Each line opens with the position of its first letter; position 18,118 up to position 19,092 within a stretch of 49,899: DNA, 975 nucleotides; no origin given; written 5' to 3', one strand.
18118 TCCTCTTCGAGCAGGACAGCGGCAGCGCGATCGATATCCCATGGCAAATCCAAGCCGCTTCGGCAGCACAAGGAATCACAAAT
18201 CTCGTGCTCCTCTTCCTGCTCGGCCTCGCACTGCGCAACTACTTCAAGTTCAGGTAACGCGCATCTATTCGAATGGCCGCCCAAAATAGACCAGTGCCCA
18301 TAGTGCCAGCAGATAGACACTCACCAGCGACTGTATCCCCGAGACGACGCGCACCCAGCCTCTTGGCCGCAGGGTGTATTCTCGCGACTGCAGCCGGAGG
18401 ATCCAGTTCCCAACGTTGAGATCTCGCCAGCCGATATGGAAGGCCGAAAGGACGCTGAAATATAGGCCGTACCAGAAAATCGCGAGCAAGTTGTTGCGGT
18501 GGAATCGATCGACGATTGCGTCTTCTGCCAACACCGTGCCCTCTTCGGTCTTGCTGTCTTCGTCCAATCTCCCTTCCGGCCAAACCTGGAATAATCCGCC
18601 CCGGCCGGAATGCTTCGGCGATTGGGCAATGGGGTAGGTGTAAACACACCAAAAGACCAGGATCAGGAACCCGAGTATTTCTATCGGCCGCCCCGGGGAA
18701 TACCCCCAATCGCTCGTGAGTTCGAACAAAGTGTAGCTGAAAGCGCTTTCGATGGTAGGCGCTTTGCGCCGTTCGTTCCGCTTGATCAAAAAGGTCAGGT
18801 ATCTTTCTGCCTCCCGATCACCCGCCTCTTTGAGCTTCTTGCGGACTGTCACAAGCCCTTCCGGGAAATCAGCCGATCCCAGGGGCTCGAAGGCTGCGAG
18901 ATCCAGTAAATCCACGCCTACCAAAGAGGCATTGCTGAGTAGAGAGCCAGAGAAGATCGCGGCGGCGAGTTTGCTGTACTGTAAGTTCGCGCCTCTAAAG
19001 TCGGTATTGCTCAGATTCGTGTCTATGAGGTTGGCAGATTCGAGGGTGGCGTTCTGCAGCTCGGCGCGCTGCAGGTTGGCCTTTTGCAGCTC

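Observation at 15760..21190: Convergent pair of giant pentapeptide-repeat / channel-like fusion proteins plus a TM protein, carried as low-GC prophage cargo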

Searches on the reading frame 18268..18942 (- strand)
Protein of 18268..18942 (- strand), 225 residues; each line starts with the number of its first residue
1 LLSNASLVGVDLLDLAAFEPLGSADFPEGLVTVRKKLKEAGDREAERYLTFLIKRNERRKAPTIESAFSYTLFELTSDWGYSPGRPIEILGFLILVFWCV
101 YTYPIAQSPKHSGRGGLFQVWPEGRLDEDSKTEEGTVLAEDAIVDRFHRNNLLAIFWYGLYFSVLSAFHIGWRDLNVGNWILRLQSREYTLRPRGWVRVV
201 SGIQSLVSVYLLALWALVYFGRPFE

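Call 6: search_protein_families(library=pfam, proteins=[window:18268-18942:-], max_evalue=10)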
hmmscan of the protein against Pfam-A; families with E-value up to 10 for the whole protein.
seq(225 aa): 0 families

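Call 9: find_homologous_proteins(query=window:18268-18942:-)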
Query seq(225 aa) (225 aa): 356 proteins with E <= 0.001 among 785 candidates; the best 120 are listed.
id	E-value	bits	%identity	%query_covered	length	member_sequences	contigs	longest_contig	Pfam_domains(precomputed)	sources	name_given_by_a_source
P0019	1.0e-111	390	75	100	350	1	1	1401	PF13576.13,PF13599.14,PF00805.29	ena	-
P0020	6.2e-52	194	52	89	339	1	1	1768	PF00805.29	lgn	-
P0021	3.6e-51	192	47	88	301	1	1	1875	PF00805.29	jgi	jgi:hypothetical protein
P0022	1.6e-50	190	47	88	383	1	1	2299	PF13599.14,PF00805.29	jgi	jgi:hypothetical protein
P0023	1.7e-50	190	51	88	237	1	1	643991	-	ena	-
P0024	1.7e-50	190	48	100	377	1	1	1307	PF13576.13,PF13599.14,PF00805.29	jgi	-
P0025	3.1e-50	189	51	88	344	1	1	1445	PF13599.14,PF00805.29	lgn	-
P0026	3.4e-50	189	49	88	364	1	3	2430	PF13599.14,PF00805.29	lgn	-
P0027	3.5e-49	185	46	91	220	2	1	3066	-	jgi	jgi:hypothetical protein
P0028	6.1e-49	185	47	88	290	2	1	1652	PF00805.29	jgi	-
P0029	4.4e-48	182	47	88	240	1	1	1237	-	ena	-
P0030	1.1e-47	180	48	99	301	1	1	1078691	-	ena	-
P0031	1.4e-47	180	46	100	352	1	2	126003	PF13599.14,PF00805.29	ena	-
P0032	1.9e-47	180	49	88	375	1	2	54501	PF13576.13,PF13599.14,PF00805.29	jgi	jgi:hypothetical protein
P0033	2.2e-47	179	45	95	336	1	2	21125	PF00805.29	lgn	-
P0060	8.8e-45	171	43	88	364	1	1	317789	PF13576.13,PF13599.14,PF00805.29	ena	-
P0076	5.5e-44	168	43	96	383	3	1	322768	PF13576.13,PF13599.14,PF00805.29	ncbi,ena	-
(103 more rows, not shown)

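Call 15: search_protein_families(library=ncbifam, alignment_id=A1, max_evalue=1)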
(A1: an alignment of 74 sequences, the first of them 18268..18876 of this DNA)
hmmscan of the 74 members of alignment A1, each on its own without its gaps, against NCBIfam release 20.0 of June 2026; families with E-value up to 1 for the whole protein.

A. member 1, window:18268-18876:- (203 aa): 1 family
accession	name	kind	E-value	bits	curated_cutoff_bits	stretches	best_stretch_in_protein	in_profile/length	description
NF051894.1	anti_phage_HalA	equivalog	0.021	14.1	250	1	51-85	245-280/338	anti-phage Hailong system effector protein HalA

B. families by the number of members that match (of 74 scanned): 31 families (the first 25 are shown)
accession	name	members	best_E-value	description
NF052603.1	penta_Alr5209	67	1.4e-31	Alr5209 family pentapeptide repeat protein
NF047416.1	penta_HetL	66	1.4e-30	heterocyst differentiation pentapeptide repeat protein HetL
NF011743.0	PRK15196.1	66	1.7e-20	type III secretion system effector PipB2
NF011744.0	PRK15197.1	65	2.8e-21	SPI-2 type III secretion system effector PipB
NF000349.1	mfpA_AE000516.2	62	8.5e-16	pentapeptide repeat protein MfpA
NF038182.1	penta_rpt_SmQnr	57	4e-12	SmQnr family pentapeptide repeat protein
NF033086.2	penta_rpt_Qnr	56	1e-12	Qnr family pentapeptide repeat protein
NF000071.4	penta_rpt_QnrA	56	1.9e-11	QnrA family quinolone resistance pentapeptide repeat protein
NF000056.3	penta_rpt_QnrS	52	1.4e-09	QnrS family quinolone resistance pentapeptide repeat protein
NF012152.0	penta_rpt_QnrC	50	2.6e-11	QnrC family quinolone resistance pentapeptide repeat protein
NF000421.1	penta_rpt_QnrVC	50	1.8e-10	QnrVC family quinolone resistance pentapeptide repeat protein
NF000420.1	penta_rpt_QnrB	49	4.3e-13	QnrB family quinolone resistance pentapeptide repeat protein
NF033375.2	penta_rpt_QnrE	46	5.5e-11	QnrE family quinolone resistance pentapeptide repeat protein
NF012151.0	penta_rpt_QnrAS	44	5.4e-11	QnrAS family quinolone resistance pentapeptide repeat protein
NF000139.2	penta_rpt_QnrD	43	2.6e-09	QnrD family quinolone resistance pentapeptide repeat protein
NF051894.1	anti_phage_HalA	12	0.00077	anti-phage Hailong system effector protein HalA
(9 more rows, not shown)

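Call 23: predict_structure(alignment_id=A1)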
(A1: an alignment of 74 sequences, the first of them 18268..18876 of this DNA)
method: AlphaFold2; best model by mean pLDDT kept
length: 203 residues; sequences in the alignment: 74
mean_pLDDT: 85.5   pTM: 0.81
mean pLDDT of the five models: 85.5, 85.1, 83.8, 83.5, 83.5
residues with pLDDT >= 90: 122; 70-90: 42; 50-70: 36; < 50: 3
segments of 3 or more residues with pLDDT < 50: none
pLDDT, mean of each block of 10 residues (from residue 1): 75 95 94 96 98 97 97 97 85 85 75 54 68 94 83 63 82 94 95 91 65
secondary structure, 60 per line:
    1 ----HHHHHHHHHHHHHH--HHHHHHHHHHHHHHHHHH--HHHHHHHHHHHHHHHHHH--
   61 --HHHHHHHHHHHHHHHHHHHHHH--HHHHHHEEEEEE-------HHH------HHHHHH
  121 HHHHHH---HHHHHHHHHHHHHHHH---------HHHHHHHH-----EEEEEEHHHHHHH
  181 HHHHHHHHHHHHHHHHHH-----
elements in order: H5-18 H21-38 H41-58 H63-84 H87-92 E93-98 H115-126 H130-145 H155-162 E168-173 H174-198

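Call 27: fold_search(model_id=the predicted structure, library=pdb)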
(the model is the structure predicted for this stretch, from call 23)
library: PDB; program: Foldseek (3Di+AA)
matches with E <= 10: 39; with E <= 0.001: 0
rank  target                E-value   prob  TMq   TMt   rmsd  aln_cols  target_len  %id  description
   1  7phh_A                1.1e+00  0.10  0.19  0.14  15.7       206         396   11  Human voltage-gated potassium channel Kv3.1 (apo condition) (released 2022-03-02)
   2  9kgl_A                1.7e+00  0.23  0.30  0.21   8.6       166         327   13  Structure of KATP channel in complex with centipede toxin SpTx1 (released 2025-11-12)
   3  7mit_C                3.0e+00  0.14  0.25  0.17  10.7       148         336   14  Vascular KATP channel: Kir6.1 SUR2B propeller-like conformation 1 (released 2021-10-13)
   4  3lnm_B                3.0e+00  0.12  0.28  0.16  15.5       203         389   10  F233W mutant of the Kv2.1 paddle-Kv1.2 chimera channel (released 2010-04-14)
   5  9div_A                4.5e+00  0.04  0.15  0.20  18.8       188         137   10  The crystal structure of de novo designed ChuA binding protein C8 (released 2025-05-21)
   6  5c5b_A                5.0e+00  0.02  0.14  0.09  31.4       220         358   11  Crystal Structure of Human APPL BAR-PH Heterodimer (released 2016-06-22)
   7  7u7m_C                5.2e+00  0.16  0.29  0.19   9.8       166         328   13  Cryo-EM structure of the pancreatic ATP-sensitive potassium channel in the presence of carbamazepine and ATP with Kir6 (released 2022-08-31)
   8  7tys_C                5.2e+00  0.16  0.29  0.19   9.8       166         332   13  Cryo-EM structure of the pancreatic ATP-sensitive potassium channel bound to ATP and repaglinide with Kir6.2-CTD in th (released 2022-08-31)
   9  6byo                  5.5e+00  0.03  0.20  0.06  16.0       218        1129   14  Residue assignment correction to the voltage gated calcium Cav1.1 rabbit alpha 1 subunit PDB entries 3JBR & 5GJV (released 2018-05-02)
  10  7tys_D                5.8e+00  0.11  0.25  0.17  10.5       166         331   13  Cryo-EM structure of the pancreatic ATP-sensitive potassium channel bound to ATP and repaglinide with Kir6.2-CTD in th (released 2022-08-31)
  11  7mit_A                5.8e+00  0.10  0.32  0.20   8.5       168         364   14  Vascular KATP channel: Kir6.1 SUR2B propeller-like conformation 1 (released 2021-10-13)
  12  6ys8_B                5.8e+00  0.04  0.22  0.20  22.4       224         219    9  Structure of GldLM, the proton-powered motor that drives protein transport and gliding motility (released 2020-10-14)
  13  8vch_A                6.1e+00  0.08  0.28  0.23  13.7       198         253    9  Voltage gated potassium ion channel Kv1.2 W366F, C-type inactivated (released 2024-07-10)
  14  7cr3_A                6.1e+00  0.07  0.27  0.17  14.2       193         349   10  human KCNQ2-CaM in apo state (released 2020-09-16)
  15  8rts_G                6.1e+00  0.04  0.17  0.18  17.0       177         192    5  Structure of a homomeric human LRRC8C Volume-Regulated Anion Channel (released 2024-11-13)
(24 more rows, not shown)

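Call 28: search_solved_structures(query=window:18268-18876:-, max_evalue=10, show_alignments=3)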
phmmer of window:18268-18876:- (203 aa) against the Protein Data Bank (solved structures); distinct sequences matched with E-value up to 10: 1.
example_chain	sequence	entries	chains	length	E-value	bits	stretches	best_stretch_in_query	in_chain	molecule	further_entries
9xpe_M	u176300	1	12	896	1.4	11.6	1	59-109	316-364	PHIKZ129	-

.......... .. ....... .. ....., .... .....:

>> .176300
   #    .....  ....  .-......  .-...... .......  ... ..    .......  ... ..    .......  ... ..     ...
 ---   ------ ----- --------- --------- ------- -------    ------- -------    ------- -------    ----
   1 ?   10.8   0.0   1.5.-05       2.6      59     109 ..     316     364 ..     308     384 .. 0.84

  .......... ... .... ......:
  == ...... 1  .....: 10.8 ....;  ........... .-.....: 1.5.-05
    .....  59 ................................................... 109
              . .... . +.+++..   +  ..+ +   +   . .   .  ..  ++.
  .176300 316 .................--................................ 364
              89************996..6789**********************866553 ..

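Call 36: search_protein_families(library=pfam, alignment_id=A1, max_evalue=1)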
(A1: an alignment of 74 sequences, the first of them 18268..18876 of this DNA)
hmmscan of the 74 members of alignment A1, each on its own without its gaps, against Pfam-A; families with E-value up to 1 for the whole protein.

A. member 1, window:18268-18876:- (203 aa): 0 families

B. families by the number of members that match (of 74 scanned): 27 families (the first 25 are shown)
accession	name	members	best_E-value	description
PF00805.28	Pentapeptide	69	1.8e-52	Pentapeptide repeats (8 copies)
PF13599.13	Pentapeptide_4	60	1.3e-17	Pentapeptide repeat region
PF13576.12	Pentapeptide_3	50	7.2e-15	Pentapeptide repeats (9 copies)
PF25296.1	Decapeptide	28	9e-07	Decapeptide repeat region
PF23894.2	LD_SV2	2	0.0013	SV2A/B/C luminal domain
PF11311.13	DUF3114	2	0.014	Protein of unknown function (DUF3114)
PF07885.22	Ion_trans_2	2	0.024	Ion channel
PF03573.19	OprD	2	0.049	outer membrane porin, OprD family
PF16817.10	DUF5073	1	0.019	Domain of unknown function (DUF5073)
PF25784.1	BigA_N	1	0.036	BigA and YdbA N-terminal beta barrel domain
PF23729.2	Spectrin_Dys-1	1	0.057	Dystrophin-1-like, spectrin repeat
PF16051.10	DUF4797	1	0.073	Domain of unknown function (DUF4797)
PF07715.20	Plug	1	0.093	TonB-dependent Receptor Plug Domain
PF00520.37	Ion_trans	1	0.096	Ion transport protein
PF24380.1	DUF7536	1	0.11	Family of unknown function (DUF7536)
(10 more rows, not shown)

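Call 40: search_solved_structures(query=A3, max_evalue=10, show_alignments=4)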
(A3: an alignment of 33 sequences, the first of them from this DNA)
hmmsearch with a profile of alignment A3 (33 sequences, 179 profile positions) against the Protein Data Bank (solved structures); distinct sequences matched with E-value up to 10: 1.
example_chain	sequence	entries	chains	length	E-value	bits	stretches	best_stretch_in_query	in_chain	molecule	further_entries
2kiw_A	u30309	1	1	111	0.77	13.2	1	3-93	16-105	Int protein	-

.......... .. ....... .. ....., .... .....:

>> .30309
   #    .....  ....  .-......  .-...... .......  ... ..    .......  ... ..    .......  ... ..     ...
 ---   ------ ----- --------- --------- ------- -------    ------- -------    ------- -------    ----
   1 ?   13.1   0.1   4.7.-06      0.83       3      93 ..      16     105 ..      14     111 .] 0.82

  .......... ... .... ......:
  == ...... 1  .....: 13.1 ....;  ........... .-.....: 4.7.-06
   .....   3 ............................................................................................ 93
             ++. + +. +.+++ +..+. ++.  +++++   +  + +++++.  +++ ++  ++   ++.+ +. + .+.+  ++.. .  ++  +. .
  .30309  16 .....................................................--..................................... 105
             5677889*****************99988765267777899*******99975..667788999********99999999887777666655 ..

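Call 41: find_related_loci(query=A3, collection=viral_contigs, flank=8000)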
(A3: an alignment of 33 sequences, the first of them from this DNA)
Query A3 (192 aa) in viral_contigs; peptide patterns used: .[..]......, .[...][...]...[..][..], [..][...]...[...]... (x = any residue, [..] = any of these).
57 stretches matched a pattern; 3 encode a relative of the query (tblastn E <= 1e-3); 3 distinct loci.
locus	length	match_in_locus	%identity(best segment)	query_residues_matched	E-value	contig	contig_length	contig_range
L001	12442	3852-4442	41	1-191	1e-41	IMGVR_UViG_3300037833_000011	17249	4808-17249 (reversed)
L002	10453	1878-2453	38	1-191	3e-38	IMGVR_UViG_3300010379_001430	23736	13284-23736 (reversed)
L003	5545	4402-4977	39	1-191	9e-37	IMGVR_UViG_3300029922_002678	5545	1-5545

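Call 42: find_related_loci(query=A3, collection=genome_contigs, flank=8000)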
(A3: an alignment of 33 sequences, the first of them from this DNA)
Query A3 (192 aa) in genome_contigs; peptide patterns used: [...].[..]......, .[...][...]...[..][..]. (x = any residue, [..] = any of these).
155 stretches matched a pattern; 126 encode a relative of the query (tblastn E <= 1e-3); the best 80 are kept; 80 distinct loci.
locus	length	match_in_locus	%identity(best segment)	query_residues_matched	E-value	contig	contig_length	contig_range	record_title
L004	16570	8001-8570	63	1-192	2e-69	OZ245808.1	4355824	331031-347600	MAG: Sneathiella sp. isolate 08a295f6-9e11-4336-b638-1630ba82a4f3 genome assembly, chromosome: 1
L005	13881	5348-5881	56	9-192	5e-53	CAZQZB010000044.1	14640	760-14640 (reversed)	MAG TPA_asm: uncultured Thalassospiraceae bacterium isolate SRP092902_co1_171 genome assembly, contig: NODE_6464_length_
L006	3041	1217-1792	48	1-192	2e-51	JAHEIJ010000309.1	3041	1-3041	MAG: Gammaproteobacteria bacterium isolate Ww497 NODE_178037_length_3041_cov_4.115068, whole genome shotgun sequence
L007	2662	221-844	46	1-192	1e-50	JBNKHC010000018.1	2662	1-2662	MAG: Kiloniellaceae bacterium isolate E1E2.bin.13.orig k141_1681511, whole genome shotgun sequence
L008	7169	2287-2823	50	1-191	4e-49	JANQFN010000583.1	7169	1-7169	MAG: Desulfarculaceae bacterium isolate PL23a_bin.9 k99_2737277, whole genome shotgun sequence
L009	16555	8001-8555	50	1-192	7e-49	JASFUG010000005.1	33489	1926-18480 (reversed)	MAG: Nitrospirota bacterium isolate D1105M02metaG_Bin_264 D1105M02metaG_FD_scaffold_101_c1, whole genome shotgun sequenc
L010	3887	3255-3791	48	1-191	1e-48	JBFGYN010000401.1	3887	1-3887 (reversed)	MAG: Candidatus Competibacterales bacterium isolate Mix_sand06.2021.04.G.13 k141_2541263_length_3887_cov_9.0000, whole g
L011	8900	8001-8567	46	1-192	9e-48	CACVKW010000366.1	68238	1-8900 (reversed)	Olavius sp. associated proteobacterium Delta 1 isolate mag2:49deedb4-927c-43a8-ad40-04e63e16f3c8 genome assembly, contig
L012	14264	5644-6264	43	1-191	2e-47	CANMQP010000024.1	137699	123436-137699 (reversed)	uncultured Kiloniellaceae bacterium isolate 2-526A_2.fasta genome assembly, contig: NODE_18, whole genome shotgun sequen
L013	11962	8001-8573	45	1-192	5e-47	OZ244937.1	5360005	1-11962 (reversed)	MAG: Candidatus Latescibacterota bacterium isolate 1c493fcc-a489-4500-a9bd-4f4019e95c1e genome assembly, chromosome: 1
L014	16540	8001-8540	49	1-191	4e-47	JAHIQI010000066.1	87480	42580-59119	MAG: Proteobacteria bacterium isolate KR46_Ju.mb.16 KR46_Ju.mb.16_k141_86148, whole genome shotgun sequence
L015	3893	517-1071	48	1-192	1e-46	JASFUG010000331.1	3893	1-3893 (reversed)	MAG: Nitrospirota bacterium isolate D1105M02metaG_Bin_264 D1105M02metaG_FD_scaffold_13025_c1, whole genome shotgun seque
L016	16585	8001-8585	47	1-191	3e-46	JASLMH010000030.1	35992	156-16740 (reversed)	MAG: Alphaproteobacteria bacterium isolate Arabian10_MAG_43 NODE_30_length_35992_cov_9.985855, whole genome shotgun sequ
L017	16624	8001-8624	46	1-192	6e-46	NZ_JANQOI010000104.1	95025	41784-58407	MAG: Pelagibius sp. isolate IP29b_bin.129 k99_3849220, whole genome shotgun sequence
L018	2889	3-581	46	5-192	5e-46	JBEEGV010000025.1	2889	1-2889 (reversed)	MAG: Verrucomicrobiota bacterium isolate BP_778 scaffold_3698424, whole genome shotgun sequence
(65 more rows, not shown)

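Call 81: find_encoding_contigs(protein=P0030, flank=7000, max_places=1)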
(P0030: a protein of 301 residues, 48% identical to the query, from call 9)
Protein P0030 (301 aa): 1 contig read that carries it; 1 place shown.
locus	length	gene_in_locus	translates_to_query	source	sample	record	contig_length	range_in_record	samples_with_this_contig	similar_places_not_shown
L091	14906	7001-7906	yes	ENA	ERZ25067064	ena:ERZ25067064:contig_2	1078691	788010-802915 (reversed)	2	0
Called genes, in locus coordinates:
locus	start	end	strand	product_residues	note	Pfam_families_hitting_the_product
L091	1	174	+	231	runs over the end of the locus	PF00665:rve (faint), PF13610:DDE_Tnp_IS240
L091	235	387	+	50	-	-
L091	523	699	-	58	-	-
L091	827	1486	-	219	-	PF02622:DUF179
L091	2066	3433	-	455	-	PF05598:DUF772, PF01609:DDE_Tnp_1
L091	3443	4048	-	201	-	PF01609:DDE_Tnp_1, PF13701:DDE_Tnp_1_4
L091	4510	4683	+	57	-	-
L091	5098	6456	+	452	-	PF27249:MJ0330_N (weak), PF03354:TerL_ATPase (weak)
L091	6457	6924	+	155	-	-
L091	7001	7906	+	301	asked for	-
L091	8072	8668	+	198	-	PF00589:Phage_integrase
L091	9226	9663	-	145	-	-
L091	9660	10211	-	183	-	PF01695:IstB_IS21, PF25199:nSTAND_NTPase5 (faint), PF00004:AAA (weak)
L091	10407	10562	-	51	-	-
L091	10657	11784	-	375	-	PF00665:rve (weak), PF22483:Mu-transpos_C_2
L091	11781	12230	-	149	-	-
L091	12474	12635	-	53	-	-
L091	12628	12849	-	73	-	PF15919:HicB_lk_antitox, PF15970:HicB-like_2 (weak)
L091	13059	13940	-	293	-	PF00872:Transposase_mut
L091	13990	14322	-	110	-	-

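Call 82: find_encoding_contigs(protein=P0076, flank=7000, max_places=1)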
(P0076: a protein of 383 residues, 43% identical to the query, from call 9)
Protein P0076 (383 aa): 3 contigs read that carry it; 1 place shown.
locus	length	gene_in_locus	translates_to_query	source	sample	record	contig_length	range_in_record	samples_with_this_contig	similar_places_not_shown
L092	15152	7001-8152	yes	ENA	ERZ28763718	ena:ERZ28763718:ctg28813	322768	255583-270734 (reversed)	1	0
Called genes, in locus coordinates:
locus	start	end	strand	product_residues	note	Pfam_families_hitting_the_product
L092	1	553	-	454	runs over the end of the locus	PF00271:Helicase_C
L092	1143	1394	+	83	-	-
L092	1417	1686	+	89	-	-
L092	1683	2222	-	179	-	-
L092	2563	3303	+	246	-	-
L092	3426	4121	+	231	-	PF00665:rve, PF13610:DDE_Tnp_IS240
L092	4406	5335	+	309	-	PF13276:HTH_21, PF00665:rve, PF13683:rve_3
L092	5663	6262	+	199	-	PF07987:DUF1775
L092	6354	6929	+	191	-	PF04205:FMN_bind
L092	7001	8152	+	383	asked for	PF00805:Pentapeptide, PF13576:Pentapeptide_3 (faint), PF00805:Pentapeptide, PF13599:Pentapeptide_4, PF00805:Pentapeptide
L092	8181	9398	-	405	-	PF12704:MacB_PCD, PF02687:FtsX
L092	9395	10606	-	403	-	PF12704:MacB_PCD, PF02687:FtsX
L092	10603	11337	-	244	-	PF00005:ABC_tran, PF02463:SMC_N (faint), PF13304:AAA_21 (faint)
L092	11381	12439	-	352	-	PF25917:BSH_RND, PF25919:BSH_CusB, PF25973:BSH_CzcB, PF25876:HH_MFP_RND (weak), PF25954:Beta-barrel_RND_2 (weak), PF25967:RND-MFP_C (weak), PF25975:CzcB_C (weak), PF25989:YknX_C (weak), +1 more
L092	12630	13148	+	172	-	PF00440:TetR_N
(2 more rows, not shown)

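Call 83: find_encoding_contigs(protein=P0060, flank=7000, max_places=1)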
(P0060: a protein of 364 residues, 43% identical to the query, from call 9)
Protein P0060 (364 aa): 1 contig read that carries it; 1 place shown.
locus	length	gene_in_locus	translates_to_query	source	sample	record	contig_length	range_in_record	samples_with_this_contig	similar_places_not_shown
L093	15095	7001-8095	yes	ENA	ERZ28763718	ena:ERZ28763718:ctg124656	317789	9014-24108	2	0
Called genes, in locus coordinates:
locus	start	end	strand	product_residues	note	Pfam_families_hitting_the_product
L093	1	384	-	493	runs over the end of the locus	PF10125:NADHdeh_related (weak), PF00361:Proton_antipo_M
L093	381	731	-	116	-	PF00420:Oxidored_q2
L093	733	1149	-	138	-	PF04039:MnhB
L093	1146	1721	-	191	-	PF13244:MbhD, PF00499:Oxidored_q3 (weak), PF20501:MbhE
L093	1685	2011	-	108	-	PF03334:PhaG_MnhG_YufB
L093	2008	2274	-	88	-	PF04066:MrpF_PhaF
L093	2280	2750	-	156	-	PF01899:MNHE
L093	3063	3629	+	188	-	PF00313:CSD, PF08206:OB_RNB (faint), PF00313:CSD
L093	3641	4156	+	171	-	PF02643:DUF192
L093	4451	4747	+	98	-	PF04800:NDUS4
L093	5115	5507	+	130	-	PF00805:Pentapeptide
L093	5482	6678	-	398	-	PF00872:Transposase_mut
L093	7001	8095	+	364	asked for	PF00805:Pentapeptide (weak), PF13576:Pentapeptide_3 (faint), PF13599:Pentapeptide_4, PF00805:Pentapeptide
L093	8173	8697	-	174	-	-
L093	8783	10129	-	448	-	PF05598:DUF772, PF01609:DDE_Tnp_1, PF13751:DDE_Tnp_1_6 (weak)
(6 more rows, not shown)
